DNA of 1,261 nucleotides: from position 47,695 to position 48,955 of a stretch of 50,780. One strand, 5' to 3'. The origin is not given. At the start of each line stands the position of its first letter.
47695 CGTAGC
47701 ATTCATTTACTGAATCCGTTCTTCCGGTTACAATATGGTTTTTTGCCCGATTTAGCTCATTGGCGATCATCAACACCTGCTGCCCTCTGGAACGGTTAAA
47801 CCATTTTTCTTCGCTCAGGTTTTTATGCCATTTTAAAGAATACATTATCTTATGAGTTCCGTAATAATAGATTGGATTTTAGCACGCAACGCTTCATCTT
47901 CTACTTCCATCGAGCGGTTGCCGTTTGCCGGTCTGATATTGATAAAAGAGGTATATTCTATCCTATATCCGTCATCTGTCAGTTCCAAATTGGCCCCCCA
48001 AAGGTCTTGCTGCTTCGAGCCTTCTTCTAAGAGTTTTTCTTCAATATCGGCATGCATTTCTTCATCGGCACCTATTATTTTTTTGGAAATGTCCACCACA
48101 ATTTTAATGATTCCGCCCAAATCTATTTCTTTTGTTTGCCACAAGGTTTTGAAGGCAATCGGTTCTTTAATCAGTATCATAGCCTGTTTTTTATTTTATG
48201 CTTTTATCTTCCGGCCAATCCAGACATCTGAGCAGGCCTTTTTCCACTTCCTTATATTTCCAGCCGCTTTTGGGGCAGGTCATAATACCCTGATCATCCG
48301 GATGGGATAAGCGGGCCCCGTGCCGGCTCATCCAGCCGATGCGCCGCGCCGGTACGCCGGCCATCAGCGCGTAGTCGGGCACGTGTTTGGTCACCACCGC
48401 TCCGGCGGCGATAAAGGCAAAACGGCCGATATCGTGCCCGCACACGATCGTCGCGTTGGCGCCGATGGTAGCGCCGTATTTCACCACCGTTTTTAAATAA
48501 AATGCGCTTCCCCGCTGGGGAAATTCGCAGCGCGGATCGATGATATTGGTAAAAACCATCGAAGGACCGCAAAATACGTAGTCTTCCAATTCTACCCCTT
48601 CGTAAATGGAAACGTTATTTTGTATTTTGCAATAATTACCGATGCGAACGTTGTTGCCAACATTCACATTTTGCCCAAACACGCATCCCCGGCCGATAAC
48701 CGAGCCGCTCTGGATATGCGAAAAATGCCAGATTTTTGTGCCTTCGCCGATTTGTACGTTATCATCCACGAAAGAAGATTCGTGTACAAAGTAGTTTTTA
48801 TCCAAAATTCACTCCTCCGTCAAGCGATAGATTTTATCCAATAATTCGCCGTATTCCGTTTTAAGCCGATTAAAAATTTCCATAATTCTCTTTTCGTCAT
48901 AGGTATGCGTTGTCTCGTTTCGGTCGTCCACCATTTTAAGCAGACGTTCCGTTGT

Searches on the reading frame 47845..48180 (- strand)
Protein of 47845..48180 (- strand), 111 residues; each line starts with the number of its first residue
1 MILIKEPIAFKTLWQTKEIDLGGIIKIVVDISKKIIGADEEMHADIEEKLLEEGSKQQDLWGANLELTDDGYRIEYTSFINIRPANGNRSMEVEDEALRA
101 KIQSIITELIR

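Call 3: search_protein_families(library=pfam, proteins=[window:47845-48180:-], max_evalue=0.01)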
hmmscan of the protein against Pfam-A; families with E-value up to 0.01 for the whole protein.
window:47845-48180:- (111 aa): 1 family
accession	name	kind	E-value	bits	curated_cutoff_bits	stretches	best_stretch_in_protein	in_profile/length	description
PF18924.5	DUF5674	-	9.6e-27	93.6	27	1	2-108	1-108/109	Protein of unknown function (DUF5674)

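Call 4: search_protein_families(library=ncbifam, proteins=[window:47845-48180:-], max_evalue=0.01)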
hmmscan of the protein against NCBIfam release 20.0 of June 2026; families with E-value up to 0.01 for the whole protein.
window:47845-48180:- (111 aa): 0 families

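Call 41: search_protein_families(library=padloc, proteins=[window:47845-48180:-], max_evalue=0.01)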
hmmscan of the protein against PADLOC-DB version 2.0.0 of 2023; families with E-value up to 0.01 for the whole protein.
window:47845-48180:- (111 aa): 0 families

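Call 70: find_homologous_proteins(query=window:47845-48180:-)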
Query window:47845-48180:- (111 aa): 260 proteins with E <= 0.001 among 273 candidates; the best 120 are listed.
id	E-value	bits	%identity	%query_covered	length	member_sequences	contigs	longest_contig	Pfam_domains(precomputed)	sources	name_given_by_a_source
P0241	6.8e-64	231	100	100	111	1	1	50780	PF18924.5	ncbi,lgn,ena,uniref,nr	ncbi:MAG TPA: hypothetical protein ENK44_14680 [Caldithrix abyssi]|uniref:Uncharacterized protein n=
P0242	1.6e-41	159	71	100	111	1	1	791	PF18924.5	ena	-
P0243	6.3e-39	150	67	100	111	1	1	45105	PF18924.5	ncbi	-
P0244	6.6e-39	150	67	100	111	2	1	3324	PF18924.5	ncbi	-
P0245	3.6e-38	148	63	100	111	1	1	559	PF18924.5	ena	-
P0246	1.3e-37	146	62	100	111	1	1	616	PF18924.5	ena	-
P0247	1.9e-37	146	61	100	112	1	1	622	PF18924.5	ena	-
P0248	2.0e-36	142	63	100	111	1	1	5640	PF18924.5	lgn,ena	-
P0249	2.1e-36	142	63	95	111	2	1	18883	PF18924.5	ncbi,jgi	-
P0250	2.8e-36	142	62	100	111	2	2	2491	PF18924.5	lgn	-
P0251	2.8e-36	142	61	99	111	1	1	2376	PF18924.5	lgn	-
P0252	5.8e-36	141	61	99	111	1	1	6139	PF18924.5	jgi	-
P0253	1.2e-35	140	62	99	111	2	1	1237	PF18924.5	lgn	-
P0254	2.2e-35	139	59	100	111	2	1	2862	PF18924.5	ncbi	-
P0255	1.4e-34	136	59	99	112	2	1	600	PF18924.5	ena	-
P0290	1.9e-27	114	50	99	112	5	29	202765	PF18924.5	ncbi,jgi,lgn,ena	ncbi:MAG: DUF5674 family protein [Bacteroidales bacterium]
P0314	2.9e-26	110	51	99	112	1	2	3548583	PF18924.5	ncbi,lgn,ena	-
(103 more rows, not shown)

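Call 74: find_encoding_contigs(protein=P0290, flank=4000, max_places=4)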
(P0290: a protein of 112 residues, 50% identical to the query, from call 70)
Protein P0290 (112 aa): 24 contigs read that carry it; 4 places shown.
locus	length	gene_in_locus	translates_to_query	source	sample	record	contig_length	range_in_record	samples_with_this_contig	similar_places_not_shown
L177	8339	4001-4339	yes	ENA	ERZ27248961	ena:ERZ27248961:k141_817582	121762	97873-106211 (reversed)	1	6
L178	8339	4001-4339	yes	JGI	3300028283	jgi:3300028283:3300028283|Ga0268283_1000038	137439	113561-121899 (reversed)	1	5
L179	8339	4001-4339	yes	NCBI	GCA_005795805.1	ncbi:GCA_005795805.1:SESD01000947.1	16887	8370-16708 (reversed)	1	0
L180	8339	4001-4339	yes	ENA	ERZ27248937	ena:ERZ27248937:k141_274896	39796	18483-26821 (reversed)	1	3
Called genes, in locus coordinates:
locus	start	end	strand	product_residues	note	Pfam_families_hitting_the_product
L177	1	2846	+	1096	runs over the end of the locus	PF07494:Reg_prop (faint), PF23748:Beta-prop_LRRK2 (faint), PF07495:Y_Y_Y, PF00512:HisKA (weak), PF00072:Response_reg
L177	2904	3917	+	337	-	PF00535:Glycos_transf_2, PF10111:Glyco_tranf_2_2, PF13641:Glyco_tranf_2_3 (weak)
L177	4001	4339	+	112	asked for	PF18924:DUF5674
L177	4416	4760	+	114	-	-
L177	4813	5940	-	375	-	PF00730:HhH-GPD, PF00633:HHH (weak), PF14815:NUDIX_4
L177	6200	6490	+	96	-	PF00216:Bac_DNA_binding, PF18291:HU-HIG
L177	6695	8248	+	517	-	PF10150:RNase_E_G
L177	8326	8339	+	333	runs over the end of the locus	PF00579:tRNA-synt_1b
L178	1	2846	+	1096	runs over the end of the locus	PF07494:Reg_prop (faint), PF23748:Beta-prop_LRRK2 (faint), PF07495:Y_Y_Y, PF00512:HisKA (weak), PF00072:Response_reg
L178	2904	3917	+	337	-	PF00535:Glycos_transf_2, PF10111:Glyco_tranf_2_2, PF13641:Glyco_tranf_2_3 (weak)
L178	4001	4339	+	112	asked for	PF18924:DUF5674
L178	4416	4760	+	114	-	-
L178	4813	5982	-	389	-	PF00730:HhH-GPD, PF00633:HHH (weak), PF14815:NUDIX_4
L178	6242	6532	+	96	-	PF00216:Bac_DNA_binding, PF18291:HU-HIG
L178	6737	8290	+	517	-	PF10150:RNase_E_G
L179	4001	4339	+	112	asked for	PF18924:DUF5674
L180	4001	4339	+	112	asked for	PF18924:DUF5674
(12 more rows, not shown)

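Call 75: find_encoding_contigs(protein=P0314, flank=4000, max_places=2)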
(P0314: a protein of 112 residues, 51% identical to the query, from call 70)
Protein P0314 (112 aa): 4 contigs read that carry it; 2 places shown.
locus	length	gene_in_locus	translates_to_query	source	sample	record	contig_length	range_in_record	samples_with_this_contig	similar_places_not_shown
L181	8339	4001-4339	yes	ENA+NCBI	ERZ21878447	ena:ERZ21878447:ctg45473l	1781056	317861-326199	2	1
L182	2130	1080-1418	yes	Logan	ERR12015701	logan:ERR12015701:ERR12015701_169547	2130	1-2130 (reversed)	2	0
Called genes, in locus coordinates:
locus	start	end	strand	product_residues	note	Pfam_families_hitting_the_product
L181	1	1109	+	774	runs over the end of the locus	PF00488:MutS_V, PF01713:Smr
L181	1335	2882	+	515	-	PF01039:Carboxyl_trans, PF03255:ACCA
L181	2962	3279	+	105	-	PF00364:Biotin_lipoyl, PF25917:BSH_RND, PF25984:BSH_YknX (faint)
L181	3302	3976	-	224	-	PF03193:RsgA_GTPase (faint), PF01926:MMR_HSR1, PF02421:FeoB_N (faint)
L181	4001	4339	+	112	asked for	PF18924:DUF5674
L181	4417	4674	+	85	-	-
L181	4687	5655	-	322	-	PF19576:Acyltransf_2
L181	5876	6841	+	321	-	PF13444:Acetyltransf_5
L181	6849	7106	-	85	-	PF01649:Ribosomal_S20p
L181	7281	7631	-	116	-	-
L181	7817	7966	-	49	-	-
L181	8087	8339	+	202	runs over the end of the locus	PF02357:NusG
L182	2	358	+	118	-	?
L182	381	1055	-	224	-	PF03193:RsgA_GTPase (faint), PF01926:MMR_HSR1, PF02421:FeoB_N (faint)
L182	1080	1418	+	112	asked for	PF18924:DUF5674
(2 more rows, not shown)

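Call 83: predict_structure(alignment_id=A3)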
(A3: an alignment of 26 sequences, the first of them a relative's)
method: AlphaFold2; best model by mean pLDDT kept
length: 111 residues; sequences in the alignment: 26
mean_pLDDT: 82.7   pTM: 0.78
mean pLDDT of the five models: 82.7, 82.2, 82.1, 81.8, 80.5
residues with pLDDT >= 90: 45; 70-90: 46; 50-70: 11; < 50: 9
segments of 3 or more residues with pLDDT < 50: 84-90
pLDDT, mean of each block of 10 residues (from residue 1): 92 78 84 91 83 89 89 80 47 80 95 91
secondary structure, 60 per line:
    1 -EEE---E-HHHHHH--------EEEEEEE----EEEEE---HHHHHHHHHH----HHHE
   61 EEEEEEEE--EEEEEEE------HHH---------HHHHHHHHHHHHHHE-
elements in order: E2-4 H10-15 E24-30 E35-39 H43-52 E60-68 E71-77 H96-109

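Call 85: fold_search(model_id=the predicted structure, library=pdb)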
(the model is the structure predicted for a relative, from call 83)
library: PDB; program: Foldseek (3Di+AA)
matches with E <= 10: 253; with E <= 0.001: 0
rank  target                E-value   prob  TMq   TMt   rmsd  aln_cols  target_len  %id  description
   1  7drn_B                1.5e-01  0.25  0.28  0.12  11.8       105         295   17  Structure of ATP-grasp ligase PsnB complexed with precursor peptide PsnA2 and AMPPNP (released 2021-09-08)
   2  7drp_A                1.6e-01  0.21  0.26  0.11  14.2       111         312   15  Structure of ATP-grasp ligase PsnB complexed with phosphomimetic variant of minimal precursor, Mg, and ADP (released 2021-09-08)
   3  7drm_C                2.7e-01  0.20  0.28  0.11  11.8       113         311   16  Structure of ATP-grasp ligase PsnB complexed with minimal precursor, Mg, and ADP (released 2021-09-08)
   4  7drp_D                2.9e-01  0.18  0.27  0.11  12.8        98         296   17  Structure of ATP-grasp ligase PsnB complexed with phosphomimetic variant of minimal precursor, Mg, and ADP (released 2021-09-08)
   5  7drm_B                3.2e-01  0.18  0.28  0.12  11.8       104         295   17  Structure of ATP-grasp ligase PsnB complexed with minimal precursor, Mg, and ADP (released 2021-09-08)
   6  7drn_D                3.9e-01  0.16  0.28  0.12  11.8       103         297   17  Structure of ATP-grasp ligase PsnB complexed with precursor peptide PsnA2 and AMPPNP (released 2021-09-08)
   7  7drp_B                4.2e-01  0.15  0.28  0.12  12.2       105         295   15  Structure of ATP-grasp ligase PsnB complexed with phosphomimetic variant of minimal precursor, Mg, and ADP (released 2021-09-08)
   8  7dro_E                5.3e-01  0.16  0.29  0.12  11.3       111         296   18  Structure of ATP-grasp ligase PsnB complexed with minimal precursor (released 2021-09-08)
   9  7dro_D                9.4e-01  0.08  0.26  0.11  14.1       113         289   15  Structure of ATP-grasp ligase PsnB complexed with minimal precursor (released 2021-09-08)
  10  7drm_A                1.0e+00  0.09  0.26  0.11  14.3       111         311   16  Structure of ATP-grasp ligase PsnB complexed with minimal precursor, Mg, and ADP (released 2021-09-08)
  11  7dro_A                1.1e+00  0.09  0.28  0.12  12.2       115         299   16  Structure of ATP-grasp ligase PsnB complexed with minimal precursor (released 2021-09-08)
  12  2hzm_C                1.1e+00  0.06  0.18  0.12  11.0        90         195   12  Structure of the Mediator head subcomplex Med18/20 (released 2006-09-12)
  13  5ig8_B                1.1e+00  0.08  0.25  0.13  12.4        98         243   13  Crystal structure of macrocyclase MdnB from Microcystis aeruginosa MRC (released 2016-09-21)
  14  5ig9_D                1.2e+00  0.06  0.21  0.09   9.3        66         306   18  Crystal structure of macrocyclase MdnC bound with precursor peptide MdnA from Microcystis aeruginosa MRC (released 2016-09-21)
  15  3eth_A                1.3e+00  0.12  0.25  0.09   8.9        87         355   10  Crystal structure of E. coli Purk in complex with MgATP (released 2008-10-21)
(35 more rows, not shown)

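Call 90: search_solved_structures(query=A3, max_evalue=10, show_alignments=2)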
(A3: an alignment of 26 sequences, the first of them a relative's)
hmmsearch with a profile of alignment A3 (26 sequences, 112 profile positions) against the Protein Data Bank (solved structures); distinct sequences matched with E-value up to 10: 1.
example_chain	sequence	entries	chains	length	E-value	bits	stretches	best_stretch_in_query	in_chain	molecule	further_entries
4cn8_A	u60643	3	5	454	0.48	13.5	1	14-49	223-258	PROXIMAL THREAD MATRIX PROTEIN 1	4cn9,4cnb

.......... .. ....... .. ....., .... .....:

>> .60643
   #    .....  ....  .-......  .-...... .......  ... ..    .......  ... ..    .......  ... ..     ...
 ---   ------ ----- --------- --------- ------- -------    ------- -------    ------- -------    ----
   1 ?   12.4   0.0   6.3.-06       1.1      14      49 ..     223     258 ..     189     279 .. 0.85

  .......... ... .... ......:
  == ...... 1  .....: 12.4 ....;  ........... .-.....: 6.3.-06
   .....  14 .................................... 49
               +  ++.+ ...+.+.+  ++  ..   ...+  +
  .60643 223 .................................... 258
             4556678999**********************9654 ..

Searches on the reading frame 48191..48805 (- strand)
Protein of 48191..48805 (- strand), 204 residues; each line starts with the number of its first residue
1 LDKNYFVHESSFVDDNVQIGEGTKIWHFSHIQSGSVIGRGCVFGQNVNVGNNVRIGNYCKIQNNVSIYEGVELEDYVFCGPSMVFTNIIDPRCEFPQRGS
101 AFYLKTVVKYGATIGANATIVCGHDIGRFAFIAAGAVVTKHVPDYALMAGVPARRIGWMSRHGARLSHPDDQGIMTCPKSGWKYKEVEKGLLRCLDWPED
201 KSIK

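Call 3: search_protein_families(library=pfam, proteins=[window:48191-48805:-], max_evalue=0.01)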
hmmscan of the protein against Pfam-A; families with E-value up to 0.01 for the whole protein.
window:48191-48805:- (204 aa): 4 families
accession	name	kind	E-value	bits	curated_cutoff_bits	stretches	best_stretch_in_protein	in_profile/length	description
PF00132.30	Hexapep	-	2.2e-18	65.5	27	2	16-51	1-36/36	Bacterial transferase hexapeptide (six repeats)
PF25084.1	LbH_EIF2B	-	6.1e-10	39.5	54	1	3-78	8-86/105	EIF2B subunit epsilon LbH domain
PF14602.12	Hexapep_2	-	7.3e-06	26.1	27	1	36-68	3-33/34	Hexapeptide repeat of succinyl-transferase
PF25087.1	GMPPB_C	-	0.0026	17.8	39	0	46-80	4-38/110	GMPPB C-terminal domain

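Call 4: search_protein_families(library=ncbifam, proteins=[window:48191-48805:-], max_evalue=0.01)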
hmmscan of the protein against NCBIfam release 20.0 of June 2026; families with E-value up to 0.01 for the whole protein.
window:48191-48805:- (204 aa): 47 families (the best 25 are shown)
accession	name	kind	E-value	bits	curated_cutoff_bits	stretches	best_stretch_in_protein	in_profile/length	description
TIGR03570.1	NeuD_NnaD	subfamily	1.3e-24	86.9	160.8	2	6-81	89-164/202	NeuD/PglB/VioB family sugar acetyltransferase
NF002060.0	PRK00892.1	subfamily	5.1e-18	65.3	207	1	6-79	103-176/345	UDP-3-O-(3-hydroxymyristoyl)glucosamine N-acyltransferase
TIGR01853.1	lipid_A_lpxD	equivalog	1.6e-15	56.9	242.5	1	7-84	95-172/325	UDP-3-O-(3-hydroxymyristoyl)glucosamine N-acyltransferase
TIGR03532.1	DapD_Ac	equivalog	6e-15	55.5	231.75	1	111-157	166-212/231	2,3,4,5-tetrahydropyridine-2,6-dicarboxylate N-acetyltransferase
NF003657.0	PRK05289.1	equivalog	3.5e-14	52.6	226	2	4-67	3-66/264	acyl-ACP--UDP-N-acetylglucosamine O-acyltransferase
TIGR01852.1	lipid_A_lpxA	equivalog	3e-13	49.6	231.05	2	45-78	9-42/254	acyl-ACP--UDP-N-acetylglucosamine O-acyltransferase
NF010934.1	PRK14354.1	equivalog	3.7e-13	48.8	450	2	9-81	255-324/447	bifunctional UDP-N-acetylglucosamine diphosphorylase/glucosamine-1-phosphate N-acetyltransferase GlmU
NF010935.0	PRK14355.1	equivalog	9.3e-13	47.6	718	2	9-76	261-321/459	bifunctional UDP-N-acetylglucosamine diphosphorylase/glucosamine-1-phosphate N-acetyltransferase GlmU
TIGR01173.1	glmU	equivalog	1.1e-12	47.6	366.85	2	105-152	391-438/452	bifunctional UDP-N-acetylglucosamine diphosphorylase/glucosamine-1-phosphate N-acetyltransferase GlmU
NF010933.0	PRK14353.1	equivalog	1.5e-12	46.9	505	1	5-150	275-425/453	bifunctional UDP-N-acetylglucosamine diphosphorylase/glucosamine-1-phosphate N-acetyltransferase GlmU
NF010937.0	PRK14357.1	equivalog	1.6e-12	47.1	658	2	52-150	330-428/448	bifunctional UDP-N-acetylglucosamine diphosphorylase/glucosamine-1-phosphate N-acetyltransferase GlmU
TIGR03308.1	phn_thr-fam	hypoth_equivalog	1.7e-12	47.6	201.65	1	111-156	114-159/204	phosphonate metabolim protein, transferase hexapeptide repeat family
NF007240.0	PRK09677.1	equivalog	4.8e-12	45.8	243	1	112-156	137-181/192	putative lipopolysaccharide biosynthesis O-acetyl transferase WbbJ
NF008349.0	PRK11132.1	equivalog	2.4e-11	43.3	397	1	108-159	196-247/273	serine O-acetyltransferase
NF058585.1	HptprglPActTf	PfamEq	2.7e-11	43.3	300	1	112-157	113-158/172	heptaprenylglyceryl phosphate O-acetyltransferase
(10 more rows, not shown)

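Call 68: search_solved_structures(query=window:48191-48805:-, max_evalue=1e-10)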
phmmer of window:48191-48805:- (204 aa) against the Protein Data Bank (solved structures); distinct sequences matched with E-value up to 1e-10: 6.
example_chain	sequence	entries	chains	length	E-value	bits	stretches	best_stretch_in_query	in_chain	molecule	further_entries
3mqg_A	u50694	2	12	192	8.1e-65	221.7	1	7-185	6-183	Lipopolysaccharides biosynthesis acetyltransferase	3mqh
4mzu_A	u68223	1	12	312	2.5e-33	118.8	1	16-162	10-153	WxcM-like protein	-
7s43_A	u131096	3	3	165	8.1e-28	100.7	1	6-144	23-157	N-acetyltransferase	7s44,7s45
7s3u_A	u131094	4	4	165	6.8e-27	97.7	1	6-144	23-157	N-acetyltransferase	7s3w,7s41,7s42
3fs8_A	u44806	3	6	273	1.7e-16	63.7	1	7-157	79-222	QdtC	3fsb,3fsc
3r8y_A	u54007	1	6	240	1.5e-11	47.6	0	107-156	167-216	2,3,4,5-tetrahydropyridine-2,6-dicarboxylate N-acetyltransferase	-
